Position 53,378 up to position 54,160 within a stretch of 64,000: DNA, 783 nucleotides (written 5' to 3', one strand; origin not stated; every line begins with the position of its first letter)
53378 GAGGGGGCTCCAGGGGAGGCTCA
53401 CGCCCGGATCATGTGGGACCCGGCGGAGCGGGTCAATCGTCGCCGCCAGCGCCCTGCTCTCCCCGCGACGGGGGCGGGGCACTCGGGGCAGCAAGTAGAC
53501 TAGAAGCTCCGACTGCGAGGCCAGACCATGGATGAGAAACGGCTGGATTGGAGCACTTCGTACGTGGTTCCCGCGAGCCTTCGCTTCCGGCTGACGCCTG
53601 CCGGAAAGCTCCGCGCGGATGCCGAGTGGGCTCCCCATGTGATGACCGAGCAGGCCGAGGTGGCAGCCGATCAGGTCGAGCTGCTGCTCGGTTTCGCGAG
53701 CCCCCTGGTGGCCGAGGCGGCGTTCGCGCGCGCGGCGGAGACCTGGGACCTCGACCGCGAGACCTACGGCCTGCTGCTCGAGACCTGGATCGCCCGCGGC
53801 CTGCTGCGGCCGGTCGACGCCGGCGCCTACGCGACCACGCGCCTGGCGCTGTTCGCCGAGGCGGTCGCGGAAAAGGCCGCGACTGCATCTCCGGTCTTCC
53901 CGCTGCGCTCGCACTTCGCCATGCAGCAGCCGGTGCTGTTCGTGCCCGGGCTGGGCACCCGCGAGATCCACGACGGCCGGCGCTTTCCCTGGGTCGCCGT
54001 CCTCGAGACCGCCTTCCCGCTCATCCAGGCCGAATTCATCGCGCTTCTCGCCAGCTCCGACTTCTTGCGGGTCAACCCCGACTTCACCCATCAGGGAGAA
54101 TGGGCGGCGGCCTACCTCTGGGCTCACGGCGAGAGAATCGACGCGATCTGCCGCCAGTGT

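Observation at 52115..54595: Divergent pair: a LanC-like protein that has lost both zinc-ligand motifs, and an Asp/Asn beta-hydroxylase with a 150-aa N-terminal extension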

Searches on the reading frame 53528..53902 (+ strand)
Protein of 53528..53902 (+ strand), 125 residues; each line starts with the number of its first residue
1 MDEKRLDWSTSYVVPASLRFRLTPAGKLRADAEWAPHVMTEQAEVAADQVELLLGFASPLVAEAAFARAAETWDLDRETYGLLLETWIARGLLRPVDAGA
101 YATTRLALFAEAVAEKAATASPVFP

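Call 52: search_protein_representatives(protein=window:53528-53902:+)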
Query: 125 residues. Proteins with E-value up to 0.001 (for the whole library): 16; up to 1e-10: 5; up to 1e-30: 1. The best 16 are listed.
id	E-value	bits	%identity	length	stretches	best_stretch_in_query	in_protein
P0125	1.9e-35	137.9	68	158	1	1-115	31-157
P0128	1.1e-26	109.6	56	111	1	1-115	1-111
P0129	1.9e-16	76.6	45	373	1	1-117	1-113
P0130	8.2e-14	68.1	42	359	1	6-125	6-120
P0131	8.3e-13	64.9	39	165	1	4-121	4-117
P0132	2.0e-10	57.2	39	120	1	9-121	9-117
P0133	3.6e-08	49.9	43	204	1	5-82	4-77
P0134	9.7e-07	45.3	38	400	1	6-102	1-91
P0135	9.8e-07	45.3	36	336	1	12-118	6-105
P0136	9.5e-06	42.1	35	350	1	10-115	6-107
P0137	1.1e-05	41.9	39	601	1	7-125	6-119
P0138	1.4e-05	41.6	31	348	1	6-104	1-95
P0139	2.6e-05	40.7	34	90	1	7-94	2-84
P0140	4.0e-05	40.1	32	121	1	7-108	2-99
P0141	5.4e-05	39.7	33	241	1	6-99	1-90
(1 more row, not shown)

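Call 53: search_protein_families(library=pfam, proteins=[P0129, P0130, P0134, P0135, P0136, P0137, P0138, P0141, P0133, P0131], max_evalue=0.001)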
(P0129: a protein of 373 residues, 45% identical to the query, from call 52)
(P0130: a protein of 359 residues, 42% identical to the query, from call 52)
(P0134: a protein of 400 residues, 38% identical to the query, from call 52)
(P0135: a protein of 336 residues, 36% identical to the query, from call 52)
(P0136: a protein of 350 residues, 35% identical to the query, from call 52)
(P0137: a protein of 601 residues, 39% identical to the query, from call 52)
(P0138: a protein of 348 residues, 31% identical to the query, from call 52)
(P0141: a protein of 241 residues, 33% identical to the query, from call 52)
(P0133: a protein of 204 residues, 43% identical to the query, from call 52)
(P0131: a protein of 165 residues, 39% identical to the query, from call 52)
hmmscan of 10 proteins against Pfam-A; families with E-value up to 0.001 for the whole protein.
P0129 (373 aa): 0 families

P0130 (359 aa): 1 family
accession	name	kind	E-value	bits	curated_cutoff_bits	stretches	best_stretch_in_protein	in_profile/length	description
PF05118.21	Asp_Arg_Hydrox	-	2.7e-42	144.7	22.6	1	158-305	4-157/157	Aspartyl/Asparaginyl beta-hydroxylase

P0134 (400 aa): 1 family
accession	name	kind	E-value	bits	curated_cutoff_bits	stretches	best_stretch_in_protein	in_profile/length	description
PF06325.19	PrmA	-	0.00094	19.2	22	0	126-201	162-236/296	Ribosomal protein L11 methyltransferase (PrmA)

P0135 (336 aa): 1 family
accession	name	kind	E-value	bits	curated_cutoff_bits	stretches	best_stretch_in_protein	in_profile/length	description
PF05118.21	Asp_Arg_Hydrox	-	3.8e-43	147.5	22.6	1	149-298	2-157/157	Aspartyl/Asparaginyl beta-hydroxylase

P0136 (350 aa): 1 family
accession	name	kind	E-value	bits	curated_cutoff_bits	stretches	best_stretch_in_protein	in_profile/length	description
PF05118.21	Asp_Arg_Hydrox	-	7.8e-41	140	22.6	1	156-306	1-157/157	Aspartyl/Asparaginyl beta-hydroxylase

P0137 (601 aa): 3 families
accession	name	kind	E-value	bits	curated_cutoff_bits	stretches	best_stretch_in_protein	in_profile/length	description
PF05118.21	Asp_Arg_Hydrox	-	4.8e-47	160.1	22.6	1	155-303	2-157/157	Aspartyl/Asparaginyl beta-hydroxylase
PF13759.12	2OG-FeII_Oxy_5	-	4.8e-22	78.7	27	1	483-589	2-101/101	Putative 2OG-Fe(II) oxygenase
PF13640.12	2OG-FeII_Oxy_3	-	0.00064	21.1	27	0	532-586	55-93/98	2OG-Fe(II) oxygenase superfamily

P0138 (348 aa): 0 families

P0141 (241 aa): 3 families
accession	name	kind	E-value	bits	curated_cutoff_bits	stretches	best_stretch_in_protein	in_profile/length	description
PF06325.19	PrmA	-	1.9e-08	34.6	22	1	128-204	160-235/296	Ribosomal protein L11 methyltransferase (PrmA)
PF13649.12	Methyltransf_25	-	5.9e-05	24.1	27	1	133-201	1-70/97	Methyltransferase domain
PF05175.20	MTS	-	0.00034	20.7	23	1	130-200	32-103/170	Methyltransferase small domain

P0133 (204 aa): 1 family
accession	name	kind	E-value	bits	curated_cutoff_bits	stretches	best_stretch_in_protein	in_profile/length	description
PF05118.21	Asp_Arg_Hydrox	-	5.6e-30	104.7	22.6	1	77-155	79-157/157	Aspartyl/Asparaginyl beta-hydroxylase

P0131 (165 aa): 0 families

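Call 56: find_homologous_proteins(query=A2, max_evalue=0.001)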
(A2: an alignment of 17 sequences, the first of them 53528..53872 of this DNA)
Query A2 (17 sequences) (115 aa, profile of the alignment): 7 proteins with E <= 0.001 among 6587 candidates.
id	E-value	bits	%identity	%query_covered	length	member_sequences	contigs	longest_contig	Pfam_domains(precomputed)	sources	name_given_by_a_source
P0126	7.7e-32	127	57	97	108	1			-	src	-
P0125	1.9e-31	126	61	100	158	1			-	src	-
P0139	9.3e-26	108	31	77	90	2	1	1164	-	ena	-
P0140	1.7e-25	107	31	90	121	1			-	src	-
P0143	5.3e-24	102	27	83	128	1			-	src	-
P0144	7.2e-24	102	33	80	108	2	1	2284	-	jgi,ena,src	-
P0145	8.3e-16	76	32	62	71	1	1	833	-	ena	-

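Call 61: find_encoding_contigs(protein=P0144, flank=5000, max_places=2)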
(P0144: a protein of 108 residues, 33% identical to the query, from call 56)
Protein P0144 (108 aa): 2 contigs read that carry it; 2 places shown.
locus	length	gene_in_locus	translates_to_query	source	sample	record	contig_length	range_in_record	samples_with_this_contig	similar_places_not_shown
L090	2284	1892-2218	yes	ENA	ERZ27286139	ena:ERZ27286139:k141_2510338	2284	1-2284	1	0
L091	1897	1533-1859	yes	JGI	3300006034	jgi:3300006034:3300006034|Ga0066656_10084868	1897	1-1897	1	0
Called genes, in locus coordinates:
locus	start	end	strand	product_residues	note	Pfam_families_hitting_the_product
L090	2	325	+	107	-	?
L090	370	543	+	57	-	PF28317:Lant_leader_dom (weak)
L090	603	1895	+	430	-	PF05147:LANC_like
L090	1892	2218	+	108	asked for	-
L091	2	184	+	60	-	?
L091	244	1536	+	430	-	PF05147:LANC_like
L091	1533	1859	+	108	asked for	-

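Call 68: search_protein_families(library=pfam, alignment_id=A2, max_evalue=10)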
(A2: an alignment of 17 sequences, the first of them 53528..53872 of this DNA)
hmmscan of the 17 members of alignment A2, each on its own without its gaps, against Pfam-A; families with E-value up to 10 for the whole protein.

A. member 1, window:53528-53872:+ (115 aa): 0 families

B. families by the number of members that match (of 17 scanned): 6 families
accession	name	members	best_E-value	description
PF25529.1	Ig_ENGASE1_C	1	0.027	ENGASE1-like, C-terminal immunoglobulin-like domain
PF09012.17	FeoC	1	0.08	FeoC like transcriptional regulator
PF12802.13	MarR_2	1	0.12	MarR family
PF20432.4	Xre-like-HTH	1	0.13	Antitoxin Xre-like helix-turn-helix domain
PF25051.1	WHD_MCM8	1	0.26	MCM8 winged helix domain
PF00027.35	cNMP_binding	1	0.28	Cyclic nucleotide-binding domain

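Call 69: search_solved_structures(query=A2, max_evalue=10, show_alignments=3)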
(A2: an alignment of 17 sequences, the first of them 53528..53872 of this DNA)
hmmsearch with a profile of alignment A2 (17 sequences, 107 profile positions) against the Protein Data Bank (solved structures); distinct sequences matched with E-value up to 10: 12.
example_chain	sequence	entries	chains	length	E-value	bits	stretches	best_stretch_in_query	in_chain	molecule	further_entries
2k0s_A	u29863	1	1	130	0.12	15.6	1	27-64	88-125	ADP-ribosylation factor-like protein 2-binding protein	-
7jh5_A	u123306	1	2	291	0.42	13.8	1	29-66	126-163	Co-LOCKR: de novo designed protein switch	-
2g9w_A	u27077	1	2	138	0.56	13.4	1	41-92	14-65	conserved hypothetical protein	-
7svw_A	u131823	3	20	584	0.83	12.8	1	26-91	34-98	TnsB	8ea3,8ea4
8rdu_R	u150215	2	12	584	0.83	12.8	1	26-91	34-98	TnsB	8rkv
8aa5_AP1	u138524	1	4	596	0.86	12.8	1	26-91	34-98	TnsB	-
5cwj_A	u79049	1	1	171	0.92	12.7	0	29-63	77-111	Designed helical repeat protein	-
6rsx_A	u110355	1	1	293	0.99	12.6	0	46-89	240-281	Regulatory Subunit of Protein Kinase A (cAMP-dependent) from Euglena gracilis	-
6op8_A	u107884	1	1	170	2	11.6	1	30-84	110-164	Ubiquitin-conjugating enzyme E2-18 kDa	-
3mlg_A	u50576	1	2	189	2.2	11.5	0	25-70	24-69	2X chimera of Helicobacter pylori protein HP0242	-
6xh5_A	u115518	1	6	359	2.9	11.1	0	29-80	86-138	helical fusion design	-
21gi_A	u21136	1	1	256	5.2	10.3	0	26-70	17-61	A designed protein Three-twist Knot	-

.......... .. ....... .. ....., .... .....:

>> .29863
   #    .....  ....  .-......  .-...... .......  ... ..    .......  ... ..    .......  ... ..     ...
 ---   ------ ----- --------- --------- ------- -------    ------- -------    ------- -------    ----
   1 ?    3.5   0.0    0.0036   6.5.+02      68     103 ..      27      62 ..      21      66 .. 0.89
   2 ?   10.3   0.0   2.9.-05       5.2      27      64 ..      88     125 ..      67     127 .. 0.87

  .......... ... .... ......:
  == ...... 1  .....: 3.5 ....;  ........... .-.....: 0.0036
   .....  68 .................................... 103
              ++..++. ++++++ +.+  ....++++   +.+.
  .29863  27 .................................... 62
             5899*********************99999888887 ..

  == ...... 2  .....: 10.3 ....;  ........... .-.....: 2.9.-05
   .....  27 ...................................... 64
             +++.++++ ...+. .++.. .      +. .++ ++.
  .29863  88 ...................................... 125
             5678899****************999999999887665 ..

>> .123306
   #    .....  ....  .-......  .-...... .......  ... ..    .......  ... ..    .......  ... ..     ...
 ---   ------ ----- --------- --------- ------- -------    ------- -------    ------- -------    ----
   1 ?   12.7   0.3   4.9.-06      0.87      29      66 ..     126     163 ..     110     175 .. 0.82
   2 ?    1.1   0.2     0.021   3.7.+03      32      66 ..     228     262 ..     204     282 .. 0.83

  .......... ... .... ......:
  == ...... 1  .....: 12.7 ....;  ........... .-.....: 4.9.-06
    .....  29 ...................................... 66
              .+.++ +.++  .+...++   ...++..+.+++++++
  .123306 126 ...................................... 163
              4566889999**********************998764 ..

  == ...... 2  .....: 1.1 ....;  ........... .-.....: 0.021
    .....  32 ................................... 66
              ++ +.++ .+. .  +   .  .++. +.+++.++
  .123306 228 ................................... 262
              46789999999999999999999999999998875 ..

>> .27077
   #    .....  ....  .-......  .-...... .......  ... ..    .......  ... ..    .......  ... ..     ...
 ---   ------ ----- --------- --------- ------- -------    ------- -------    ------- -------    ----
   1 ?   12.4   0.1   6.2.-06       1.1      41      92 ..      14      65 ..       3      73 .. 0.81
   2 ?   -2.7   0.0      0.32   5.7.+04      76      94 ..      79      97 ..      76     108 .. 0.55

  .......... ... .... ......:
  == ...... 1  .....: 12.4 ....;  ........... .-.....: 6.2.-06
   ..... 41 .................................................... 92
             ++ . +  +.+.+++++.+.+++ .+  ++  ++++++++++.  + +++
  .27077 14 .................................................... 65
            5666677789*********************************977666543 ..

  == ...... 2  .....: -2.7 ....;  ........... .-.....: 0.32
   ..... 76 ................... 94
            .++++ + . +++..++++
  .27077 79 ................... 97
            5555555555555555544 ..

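Call 88: search_protein_families(library=pfam, proteins=[P0138, P0129, L090:1892-2218:+], max_evalue=0.1)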
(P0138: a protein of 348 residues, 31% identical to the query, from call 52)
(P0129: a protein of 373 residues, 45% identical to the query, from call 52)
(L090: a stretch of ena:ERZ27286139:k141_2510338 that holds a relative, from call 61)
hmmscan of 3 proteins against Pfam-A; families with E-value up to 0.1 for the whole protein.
P0138 (348 aa): 1 family
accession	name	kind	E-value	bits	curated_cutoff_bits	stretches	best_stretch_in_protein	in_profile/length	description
PF13469.12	Sulfotransfer_3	-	0.051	14.3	27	0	99-161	3-46/216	Sulfotransferase family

P0129 (373 aa): 0 families

L090:1892-2218:+ (108 aa): 0 families

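Call 95: find_encoding_contigs(protein=P0130, flank=6000, max_places=2)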
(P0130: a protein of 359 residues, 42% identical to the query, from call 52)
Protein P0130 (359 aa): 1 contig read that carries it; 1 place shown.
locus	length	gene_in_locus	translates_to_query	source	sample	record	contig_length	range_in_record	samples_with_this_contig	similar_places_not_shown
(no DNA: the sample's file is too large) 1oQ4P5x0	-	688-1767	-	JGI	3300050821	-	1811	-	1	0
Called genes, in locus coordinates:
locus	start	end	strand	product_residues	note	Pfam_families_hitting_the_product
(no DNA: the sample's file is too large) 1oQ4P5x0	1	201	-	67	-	?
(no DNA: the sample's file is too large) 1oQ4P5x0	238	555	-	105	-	PF05402:PqqD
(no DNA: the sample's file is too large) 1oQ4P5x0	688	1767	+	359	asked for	PF05118:Asp_Arg_Hydrox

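Call 96: find_encoding_contigs(protein=P0137, flank=6000, max_places=2)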
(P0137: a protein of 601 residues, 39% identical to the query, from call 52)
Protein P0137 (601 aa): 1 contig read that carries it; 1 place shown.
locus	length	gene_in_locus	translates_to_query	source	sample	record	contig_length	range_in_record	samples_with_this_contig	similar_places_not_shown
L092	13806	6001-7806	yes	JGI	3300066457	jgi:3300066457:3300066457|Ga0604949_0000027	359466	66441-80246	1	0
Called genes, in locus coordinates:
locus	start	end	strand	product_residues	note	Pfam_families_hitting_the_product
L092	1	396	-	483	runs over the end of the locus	PF02518:HATPase_c (weak), PF13589:HATPase_c_3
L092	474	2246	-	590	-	PF02518:HATPase_c (weak), PF13589:HATPase_c_3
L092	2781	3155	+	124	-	-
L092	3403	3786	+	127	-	-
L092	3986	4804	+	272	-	PF00483:NTP_transferase, PF12804:NTP_transf_3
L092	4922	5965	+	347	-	-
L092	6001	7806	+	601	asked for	PF05118:Asp_Arg_Hydrox, PF13759:2OG-FeII_Oxy_5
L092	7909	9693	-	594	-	PF13472:Lipase_GDSL_2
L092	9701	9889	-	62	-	-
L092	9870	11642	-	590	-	PF02543:Carbam_trans_N, PF16861:Carbam_trans_C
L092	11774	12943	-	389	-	PF04055:Radical_SAM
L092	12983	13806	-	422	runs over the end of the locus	-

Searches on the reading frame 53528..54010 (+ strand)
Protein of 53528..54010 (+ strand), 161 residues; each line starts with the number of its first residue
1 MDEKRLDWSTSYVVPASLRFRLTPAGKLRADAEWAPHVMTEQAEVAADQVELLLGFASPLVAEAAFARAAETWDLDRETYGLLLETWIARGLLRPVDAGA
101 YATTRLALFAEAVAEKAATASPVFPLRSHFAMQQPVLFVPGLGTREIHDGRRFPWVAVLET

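Call 38: search_protein_families(library=pfam, proteins=[window:53528-54010:+], max_evalue=0.01)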
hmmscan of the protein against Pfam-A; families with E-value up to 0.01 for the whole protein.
window:53528-54010:+ (161 aa): 0 families

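Call 46: find_homologous_proteins(query=window:53528-53977:+, max_evalue=0.001)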
Query window:53528-53977:+ (150 aa): 7 proteins with E <= 0.001 among 900 candidates.
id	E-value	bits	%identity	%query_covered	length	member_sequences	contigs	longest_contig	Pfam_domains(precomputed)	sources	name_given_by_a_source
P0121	1.1e-45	173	58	100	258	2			PF05118.22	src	-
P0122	1.7e-44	170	62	99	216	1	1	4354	-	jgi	-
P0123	3.8e-37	146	54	99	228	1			PF05118.22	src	-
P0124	6.7e-36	142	53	99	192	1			-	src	-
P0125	1.9e-34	137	60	77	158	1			-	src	-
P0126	6.7e-28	116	57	75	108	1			-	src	-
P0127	2.3e-17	82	81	35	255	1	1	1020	PF05118.22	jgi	jgi:aspartyl/asparaginyl beta-hydroxylase (cupin superfamily)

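Call 60: find_encoding_contigs(protein=P0122, flank=5000, max_places=2)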
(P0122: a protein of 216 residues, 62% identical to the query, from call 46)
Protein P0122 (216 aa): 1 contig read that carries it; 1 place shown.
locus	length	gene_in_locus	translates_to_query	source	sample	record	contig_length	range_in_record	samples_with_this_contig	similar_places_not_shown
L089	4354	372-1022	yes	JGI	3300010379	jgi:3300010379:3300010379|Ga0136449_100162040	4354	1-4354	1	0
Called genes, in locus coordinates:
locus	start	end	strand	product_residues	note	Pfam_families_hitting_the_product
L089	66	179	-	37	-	-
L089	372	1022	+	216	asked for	-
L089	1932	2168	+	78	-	-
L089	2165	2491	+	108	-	PF02452:PemK_toxin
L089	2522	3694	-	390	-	PF13091:PLDc_2, PF00614:PLDc (faint), PF13091:PLDc_2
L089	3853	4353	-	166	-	?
